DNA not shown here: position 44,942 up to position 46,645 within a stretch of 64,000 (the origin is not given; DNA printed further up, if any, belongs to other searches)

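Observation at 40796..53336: Self-contained type II FAS/PKS-like accessory cluster with dedicated ACP, PPTase, two CrtI-family oxidoreductases, DUF362 and an HHxxxDG acyltransferase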

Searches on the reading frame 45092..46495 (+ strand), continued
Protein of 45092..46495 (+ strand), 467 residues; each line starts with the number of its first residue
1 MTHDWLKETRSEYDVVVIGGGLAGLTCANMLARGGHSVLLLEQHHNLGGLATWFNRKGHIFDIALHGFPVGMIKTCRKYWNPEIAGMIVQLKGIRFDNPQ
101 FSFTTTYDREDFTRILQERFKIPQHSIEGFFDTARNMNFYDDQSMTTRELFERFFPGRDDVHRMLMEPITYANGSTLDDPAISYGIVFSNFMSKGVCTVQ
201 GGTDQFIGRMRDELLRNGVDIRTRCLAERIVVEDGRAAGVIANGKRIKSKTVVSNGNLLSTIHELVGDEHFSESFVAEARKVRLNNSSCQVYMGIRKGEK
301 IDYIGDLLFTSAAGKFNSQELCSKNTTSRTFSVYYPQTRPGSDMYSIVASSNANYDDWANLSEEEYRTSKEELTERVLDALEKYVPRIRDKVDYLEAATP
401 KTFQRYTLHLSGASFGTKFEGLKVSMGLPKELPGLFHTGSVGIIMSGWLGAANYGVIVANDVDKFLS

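Call 79: search_protein_families(library=pfam, proteins=[L008:14364-18680:-, L009:11279-12226:+, L009:12410-13834:-, L009:13873-14670:-, L011:8711-10009:-, L012:248-1186:+, L012:1222-2004:+, L012:6026-6448:+, L019:4999-5988:-, L019:6777-9011:+], max_evalue=0.0001)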
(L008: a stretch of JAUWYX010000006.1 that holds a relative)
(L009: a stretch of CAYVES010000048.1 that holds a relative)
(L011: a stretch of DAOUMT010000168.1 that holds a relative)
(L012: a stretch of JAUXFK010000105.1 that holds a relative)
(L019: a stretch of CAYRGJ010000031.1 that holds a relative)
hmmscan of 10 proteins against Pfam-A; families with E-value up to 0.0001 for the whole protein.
L008:14364-18680:- (1438 aa): 3 families
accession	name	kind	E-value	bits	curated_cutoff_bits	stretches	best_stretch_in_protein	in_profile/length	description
PF01869.26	BcrAD_BadFG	-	2.9e-74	250.5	31.5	2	353-605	1-271/271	BadF/BadG/BcrA/BcrD ATPase family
PF09989.15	DUF2229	-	7.3e-70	235.4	29.4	1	703-916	2-217/218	CoA enzyme activase uncharacterised domain (DUF2229)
PF02782.22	FGGY_C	-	7.8e-05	23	27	0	560-605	150-194/198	FGGY family of carbohydrate kinases, C-terminal domain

L009:11279-12226:+ (315 aa): 1 family
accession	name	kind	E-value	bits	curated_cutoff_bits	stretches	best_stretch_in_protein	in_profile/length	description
PF00698.26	Acyl_transf_1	-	2.8e-41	142.5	32.7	1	14-296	2-281/319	Acyl transferase domain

L009:12410-13834:- (474 aa): 1 family
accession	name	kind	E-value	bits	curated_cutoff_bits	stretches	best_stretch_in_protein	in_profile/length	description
PF00232.24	Glyco_hydro_1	-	1.9e-165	551.1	22.6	1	20-470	4-453/453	Glycosyl hydrolase family 1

L009:13873-14670:- (265 aa): 1 family
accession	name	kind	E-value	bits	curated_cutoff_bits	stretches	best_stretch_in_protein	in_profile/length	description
PF01791.15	DeoC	-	9.6e-27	94.5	23.8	1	20-228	2-228/229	DeoC/LacD family aldolase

L011:8711-10009:- (432 aa): 3 families
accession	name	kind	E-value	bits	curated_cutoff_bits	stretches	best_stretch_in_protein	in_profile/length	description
PF08541.16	ACP_syn_III_C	-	1.2e-28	99.6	26.6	1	344-430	2-88/90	3-Oxoacyl-[acyl-carrier-protein (ACP)] synthase III C terminal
PF08545.16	ACP_syn_III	-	4e-15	55.9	24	1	209-296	1-80/80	3-Oxoacyl-[acyl-carrier-protein (ACP)] synthase III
PF00108.29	Thiolase_N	-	1.1e-06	28.7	26.4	1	150-247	19-117/260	Thiolase, N-terminal domain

L012:248-1186:+ (312 aa): 2 families
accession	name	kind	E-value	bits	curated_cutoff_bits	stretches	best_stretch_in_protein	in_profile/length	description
PF00005.33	ABC_tran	-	9.6e-27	94.7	25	1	29-168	3-136/137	ABC transporter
PF13304.12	AAA_21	-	6.9e-13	49.8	27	1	100-199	196-299/304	AAA domain, putative AbiEii toxin, Type IV TA system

L012:1222-2004:+ (260 aa): 2 families
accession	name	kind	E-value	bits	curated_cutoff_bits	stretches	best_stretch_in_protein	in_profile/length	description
PF12679.13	ABC2_membrane_2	-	1.4e-08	34.8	27.2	1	10-257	1-281/283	ABC-2 family transporter protein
PF12730.13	ABC2_membrane_4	-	3.8e-05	24.2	27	0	56-161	48-152/179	ABC-2 family transporter protein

L012:6026-6448:+ (140 aa): 3 families
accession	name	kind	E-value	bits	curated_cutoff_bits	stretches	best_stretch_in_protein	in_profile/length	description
PF10604.15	Polyketide_cyc2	-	8.2e-19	68.7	27.4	1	2-127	3-133/142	Polyketide cyclase / dehydrase and lipid transport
PF03364.25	Polyketide_cyc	-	4.3e-10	40.4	23.4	1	9-130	1-124/126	Polyketide cyclase / dehydrase and lipid transport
PF06240.19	COXG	-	6.6e-05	23.1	22.2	0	7-135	3-135/140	Carbon monoxide dehydrogenase subunit G (CoxG)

L019:4999-5988:- (329 aa): 10 families
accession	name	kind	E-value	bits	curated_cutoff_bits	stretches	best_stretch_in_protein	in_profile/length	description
PF01370.27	Epimerase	-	1.5e-24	87.2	20.9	1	14-180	1-170/240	NAD dependent epimerase/dehydratase family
PF01073.25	3Beta_HSD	-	2e-23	83.3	22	1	15-170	1-160/280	3-beta hydroxysteroid dehydrogenase/isomerase family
PF04321.23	RmlD_sub_bind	-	6.1e-19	68.6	27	1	12-185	1-153/287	RmlD substrate binding domain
PF16363.11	GDP_Man_Dehyd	-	2.3e-16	60.6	27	1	15-168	1-165/332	GDP-mannose 4,6 dehydratase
PF05368.20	NmrA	-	2e-11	44.5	27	1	13-195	4-160/298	NmrA-like family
PF02719.21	Polysacc_synt_2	-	1.8e-09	37.6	20.2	1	14-121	1-121/293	Polysaccharide biosynthesis protein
PF07993.18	NAD_binding_4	-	4.6e-09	36.2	20.1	1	72-181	82-206/258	Male sterility protein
PF13460.12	NAD_binding_10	-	9.2e-09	35.9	27.2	1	18-180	1-144/184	NAD(P)H-binding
PF00106.31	adh_short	-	3.8e-08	33.5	26.6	1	14-136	3-143/195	short chain dehydrogenase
PF08659.16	KR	-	5.7e-06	26.8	22.6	1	14-134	3-142/180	KR domain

L019:6777-9011:+ (744 aa): 3 families
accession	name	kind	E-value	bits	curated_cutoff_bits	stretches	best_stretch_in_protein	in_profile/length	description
PF18911.6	PKD_4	-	1.8e-13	50.8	27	2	526-606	14-84/85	PKD domain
PF00801.26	PKD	-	5.5e-08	33.1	23.5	2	536-597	15-73/80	PKD domain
PF13229.12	Beta_helix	-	7.6e-07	29.3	25.9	1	159-331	13-139/158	Right handed beta helix region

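Call 87: search_protein_families(library=ncbifam, proteins=[L027:815-1966:+, L027:1973-2848:+, L027:2404-4515:+, L027:4512-5504:+], max_evalue=1e-10)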
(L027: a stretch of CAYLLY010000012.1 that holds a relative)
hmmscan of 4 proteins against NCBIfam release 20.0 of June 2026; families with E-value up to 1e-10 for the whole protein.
L027:815-1966:+ (383 aa): 7 families
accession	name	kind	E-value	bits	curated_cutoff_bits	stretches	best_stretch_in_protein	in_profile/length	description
NF006720.0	PRK09258.1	equivalog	2.4e-129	431.5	285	1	36-383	1-338/338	3-oxoacyl-ACP synthase III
NF006829.0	PRK09352.1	subfamily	9.5e-29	100.4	249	1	41-376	5-314/322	beta-ketoacyl-ACP synthase 3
NF005541.0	PRK07204.1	equivalog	7.9e-28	97.8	402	1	40-375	4-321/329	beta-ketoacyl-ACP synthase III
TIGR00747.1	fabH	subfamily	3.9e-27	95.2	292.1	1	41-375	3-314/322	beta-ketoacyl-ACP synthase III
NF004623.0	PRK05963.1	equivalog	3.1e-21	76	437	1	39-375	4-320/328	beta-ketoacyl-ACP synthase III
NF009519.0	PRK12880.1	equivalog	7.1e-13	48.6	436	1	37-187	4-150/353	beta-ketoacyl-ACP synthase III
NF005308.0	PRK06840.1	equivalog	2.6e-11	43.1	315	1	39-194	3-152/339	3-oxoacyl-ACP synthase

L027:1973-2848:+ (291 aa): 17 families
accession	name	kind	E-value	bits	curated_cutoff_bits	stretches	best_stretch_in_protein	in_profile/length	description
NF002938.0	PRK03592.1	equivalog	5.3e-49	167.1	241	1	8-287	8-291/298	haloalkane dehalogenase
NF002873.0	PRK03204.1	equivalog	1.8e-46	158.8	466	1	5-281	9-281/286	haloalkane dehalogenase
NF002043.0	PRK00870.1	subfamily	1.2e-45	156.2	265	1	8-287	17-300/302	haloalkane dehalogenase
NF050089.1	i_nPHAscl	equivalog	9.3e-21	74.1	300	1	21-131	8-118/288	intracellular short-chain-length polyhydroxyalkanoate depolymerase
TIGR01250.1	pro_imino_pep_2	subfamily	1.3e-17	64.3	167.65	1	26-130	21-129/288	proline iminopeptidase-family hydrolase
NF051488.1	bifunc_PcaDC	exception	1e-16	61.1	390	1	31-134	13-115/375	bifunctional 3-oxoadipate enol-lactonase/4-carboxymuconolactone decarboxylase PcaDC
NF011457.0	PRK14875.1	equivalog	2.2e-16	59.8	307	1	16-131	116-232/372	acetoin dehydrogenase dihydrolipoyllysine-residue acetyltransferase subunit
TIGR02427.1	protocat_pcaD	equivalog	3.5e-16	59.4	255.85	1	45-132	28-114/251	3-oxoadipate enol-lactonase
TIGR03056.1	bchO_mg_che_rel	equivalog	5.1e-15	55.2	172.55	1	16-131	12-129/278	alpha/beta fold hydrolase BchO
NF045632.1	hydroxlase_HsaD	equivalog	6.4e-14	51.6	400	1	14-129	16-136/290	4,5:9,10-diseco-3-hydroxy-5,9,17-trioxoandrosta-1(10),2-diene-4-oate hydrolase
TIGR01249.1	pro_imino_pep_1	equivalog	2.9e-13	49.7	259.75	0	10-127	4-125/307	prolyl aminopeptidase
NF045945.1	ProImpepLactob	equivalog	3.7e-13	49.6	400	1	30-131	27-132/293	proline iminopeptidase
TIGR03695.1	menH_SHCHC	equivalog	9.2e-13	48.2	208.55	0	31-130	3-104/252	2-succinyl-6-hydroxy-2,4-cyclohexadiene-1-carboxylate synthase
TIGR03611.1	RutD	equivalog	1.3e-11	44.4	238.5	1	38-131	21-114/258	pyrimidine utilization protein D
NF051487.1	bifunc_PcaCD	exception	1.8e-11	43.8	430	0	46-132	188-273/413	bifunctional 4-carboxymuconolactone decarboxylase/3-oxoadipate enol-lactonase PcaCD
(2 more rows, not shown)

L027:2404-4515:+ (703 aa): 71 families (the best 25 are shown)
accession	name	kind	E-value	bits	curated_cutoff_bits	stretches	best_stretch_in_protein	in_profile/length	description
NF006754.0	PRK09274.1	equivalog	5.8e-215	714.7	478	1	163-702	4-551/555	fatty acid CoA ligase family protein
NF045786.1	OlefBLtnSynXan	equivalog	6.8e-183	609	900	1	165-701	2-544/544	olefin beta-lactone synthetase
NF045785.1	OlefBLtnSynShew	equivalog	1.9e-163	544.8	850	1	191-698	37-551/552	olefin beta-lactone synthetase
NF004837.0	PRK06187.1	subfamily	8.3e-56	189.3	476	1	162-642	6-475/531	long-chain-fatty-acid--CoA ligase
NF006182.0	PRK08316.1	subfamily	2.7e-34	118.5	663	1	165-624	12-451/523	fatty acyl-CoA synthetase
NF009233.0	PRK12583.1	subfamily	1e-33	116.6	832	1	321-625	199-485/558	fatty acid CoA ligase family protein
NF005702.0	PRK07514.1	subfamily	1.7e-33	115.8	558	1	179-625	17-435/506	malonyl-CoA synthase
TIGR01733.1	AA-adenyl-dom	subfamily_domain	2.1e-32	112.5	317.4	1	193-595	1-383/409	amino acid adenylation domain-containing protein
NF005801.1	PRK07656.1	equivalog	4.4e-32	111.4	657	1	167-624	4-437/500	FadD3 family acyl-CoA ligase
NF004822.0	PRK06178.1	equivalog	3.2e-29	102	782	1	166-642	39-521/571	acyl-CoA synthetase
NF005676.0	PRK07470.1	equivalog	2.6e-28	98.9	774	1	160-624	16-463/544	acyl-CoA synthetase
NF002966.0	PRK03640.1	equivalog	3e-28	98.7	556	1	170-624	8-416/483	o-succinylbenzoate--CoA ligase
NF005857.1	PRK07786.1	exception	4.5e-28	98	733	1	165-624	10-447/513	fatty-acid--CoA ligase FadD5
NF004814.0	PRK06164.1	equivalog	5.5e-27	94.5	677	1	160-702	6-534/540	acyl-CoA synthetase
NF004511.1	PRK05852.1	equivalog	6.5e-27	94.3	650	1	171-624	6-438/505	FadD7 family fatty acid--CoA ligase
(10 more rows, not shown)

L027:4512-5504:+ (330 aa): 10 families
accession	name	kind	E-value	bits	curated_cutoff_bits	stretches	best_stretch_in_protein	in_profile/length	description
NF042422.1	oxyalk_red_OleD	equivalog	2.1e-117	392.1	580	1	1-326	1-327/329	2-alkyl-3-oxoalkanoate reductase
NF042423.1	oxyalk_red_Shew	equivalog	6.4e-103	344.3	580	1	2-322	10-330/331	2-alkyl-3-oxoalkanoate reductase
TIGR03466.1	HpnA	hypoth_equivalog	8.5e-39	133.3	367.65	1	1-328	1-322/327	hopanoid-associated sugar epimerase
TIGR04180.1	EDH_00030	hypoth_equivalog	4.3e-25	88.4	475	1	4-215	2-226/297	NAD-dependent 4,6-dehydratase LegB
NF052578.1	StrlDmthSdmBMthl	equivalog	7.4e-25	88.4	600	1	1-313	1-309/328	sterol demethylase protein SdmB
TIGR01181.1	dTDP_gluc_dehyt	equivalog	1.2e-17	64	365.1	1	3-325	2-309/321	dTDP-glucose 4,6-dehydratase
TIGR01179.1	galE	equivalog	9.1e-16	57.6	262.3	1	3-163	2-172/332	UDP-glucose 4-epimerase GalE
NF004520.0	PRK05865.1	equivalog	9.2e-16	56.9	1509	1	1-169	1-130/854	sugar epimerase family protein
TIGR01746.1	Thioester-redct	subfamily_domain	5.3e-15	55.5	213.35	0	61-169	87-197/371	thioester reductase domain-containing protein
NF041293.1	G6PDh_Azf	equivalog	5.5e-13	48.9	400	1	3-117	5-122/252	NAD-dependent glucose-6-phosphate dehydrogenase Azf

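Call 88: find_homologous_proteins(query=L011:8711-10009:-, max_evalue=1e-10)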
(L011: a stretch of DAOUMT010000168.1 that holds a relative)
Query L011:8711-10009:- (432 aa): 1573 proteins with E <= 1e-10 among 8000 candidates; the best 120 are listed.
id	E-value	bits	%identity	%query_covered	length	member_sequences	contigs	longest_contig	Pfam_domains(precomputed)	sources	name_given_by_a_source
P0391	5.3e-275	929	100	99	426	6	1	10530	PF08545.17,PF00108.30,PF08541.17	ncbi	-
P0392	8.3e-238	807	85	99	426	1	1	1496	PF08545.17,PF00108.30,PF08541.17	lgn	-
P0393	3.7e-235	798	82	99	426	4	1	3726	PF08545.17,PF00108.30,PF08541.17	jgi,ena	-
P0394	6.5e-234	794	83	99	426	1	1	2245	PF08545.17,PF00108.30,PF08541.17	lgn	-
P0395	4.7e-232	788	82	99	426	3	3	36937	PF08545.17,PF00108.30,PF08541.17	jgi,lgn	jgi:3-oxoacyl-[acyl-carrier-protein] synthase-3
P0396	7.9e-231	784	82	99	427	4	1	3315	PF08545.17,PF00108.30,PF08541.17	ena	-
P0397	3.3e-230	782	81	99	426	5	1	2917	PF08545.17,PF00108.30,PF08541.17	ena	-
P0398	8.8e-229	777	81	99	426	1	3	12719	PF08545.17,PF00108.30,PF08541.17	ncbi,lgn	-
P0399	5.6e-215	732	77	99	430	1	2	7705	PF08545.17,PF00108.30,PF08541.17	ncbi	-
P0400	6.6e-215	732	76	99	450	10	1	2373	PF08545.17,PF00108.30,PF08541.17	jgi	jgi:3-oxoacyl-(acyl-carrier-protein) synthase III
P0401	3.0e-190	650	71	95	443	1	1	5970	PF08545.17,PF00108.30,PF08541.17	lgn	-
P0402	6.0e-189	646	69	99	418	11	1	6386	PF08545.17,PF00108.30,PF08541.17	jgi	-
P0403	6.0e-189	646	67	99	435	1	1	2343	PF08545.17,PF00108.30,PF08541.17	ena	-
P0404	4.9e-188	643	75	88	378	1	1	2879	PF08545.17,PF00108.30,PF08541.17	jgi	-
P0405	6.3e-187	639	69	99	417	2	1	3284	PF08545.17,PF00108.30,PF08541.17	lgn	-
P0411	2.1e-181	621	67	94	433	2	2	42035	PF08545.17,PF00108.30,PF08541.17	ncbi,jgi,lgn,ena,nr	ncbi:MAG TPA: ketoacyl-ACP synthase III [Dehalococcoidia bacterium]|nr:ketoacyl-ACP synthase III [De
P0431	4.7e-127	442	59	79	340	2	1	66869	PF08545.17,PF00108.30,PF08541.17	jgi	jgi:3-oxoacyl-[acyl-carrier-protein] synthase-3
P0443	6.7e-118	412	54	78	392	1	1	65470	PF08545.17,PF00108.30,PF08541.17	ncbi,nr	ncbi:MAG: ketoacyl-ACP synthase III [Dehalococcoidia bacterium]|nr:ketoacyl-ACP synthase III [Dehalo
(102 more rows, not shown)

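Call 89: find_encoding_contigs(protein=P0395, flank=10000, max_places=2)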
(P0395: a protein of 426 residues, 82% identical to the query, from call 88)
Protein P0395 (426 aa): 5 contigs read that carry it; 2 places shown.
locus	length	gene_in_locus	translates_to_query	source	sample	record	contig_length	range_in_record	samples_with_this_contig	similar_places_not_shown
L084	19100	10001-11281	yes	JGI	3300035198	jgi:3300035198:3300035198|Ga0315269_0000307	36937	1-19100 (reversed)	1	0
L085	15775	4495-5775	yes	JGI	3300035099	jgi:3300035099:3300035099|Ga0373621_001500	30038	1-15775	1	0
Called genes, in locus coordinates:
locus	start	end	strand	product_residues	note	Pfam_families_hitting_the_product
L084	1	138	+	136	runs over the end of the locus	-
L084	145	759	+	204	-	PF01569:PAP2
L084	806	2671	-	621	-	PF19864:Radical_SAM_N2, PF04055:Radical_SAM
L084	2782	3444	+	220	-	PF09335:VTT_dom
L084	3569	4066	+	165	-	PF01047:MarR (weak), PF12802:MarR_2 (faint)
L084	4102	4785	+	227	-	PF00005:ABC_tran, PF02463:SMC_N, PF13304:AAA_21 (weak)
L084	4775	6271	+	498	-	-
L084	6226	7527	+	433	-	PF12704:MacB_PCD, PF02687:FtsX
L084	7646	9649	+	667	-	PF00270:DEAD (faint), PF04851:ResIII, PF17757:UvrB_inter, PF27431:UvrB_3rd, PF00271:Helicase_C, PF12344:UvrB, PF02151:UVR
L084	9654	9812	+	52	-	-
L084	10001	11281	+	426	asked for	PF00108:Thiolase_N (weak), PF08545:ACP_syn_III, PF08541:ACP_syn_III_C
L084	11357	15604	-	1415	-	PF01869:BcrAD_BadFG, PF09989:DUF2229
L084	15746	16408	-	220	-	PF00596:Aldolase_II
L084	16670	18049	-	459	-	PF00232:Glyco_hydro_1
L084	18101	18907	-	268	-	PF01791:DeoC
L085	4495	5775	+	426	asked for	PF00108:Thiolase_N (weak), PF08545:ACP_syn_III, PF08541:ACP_syn_III_C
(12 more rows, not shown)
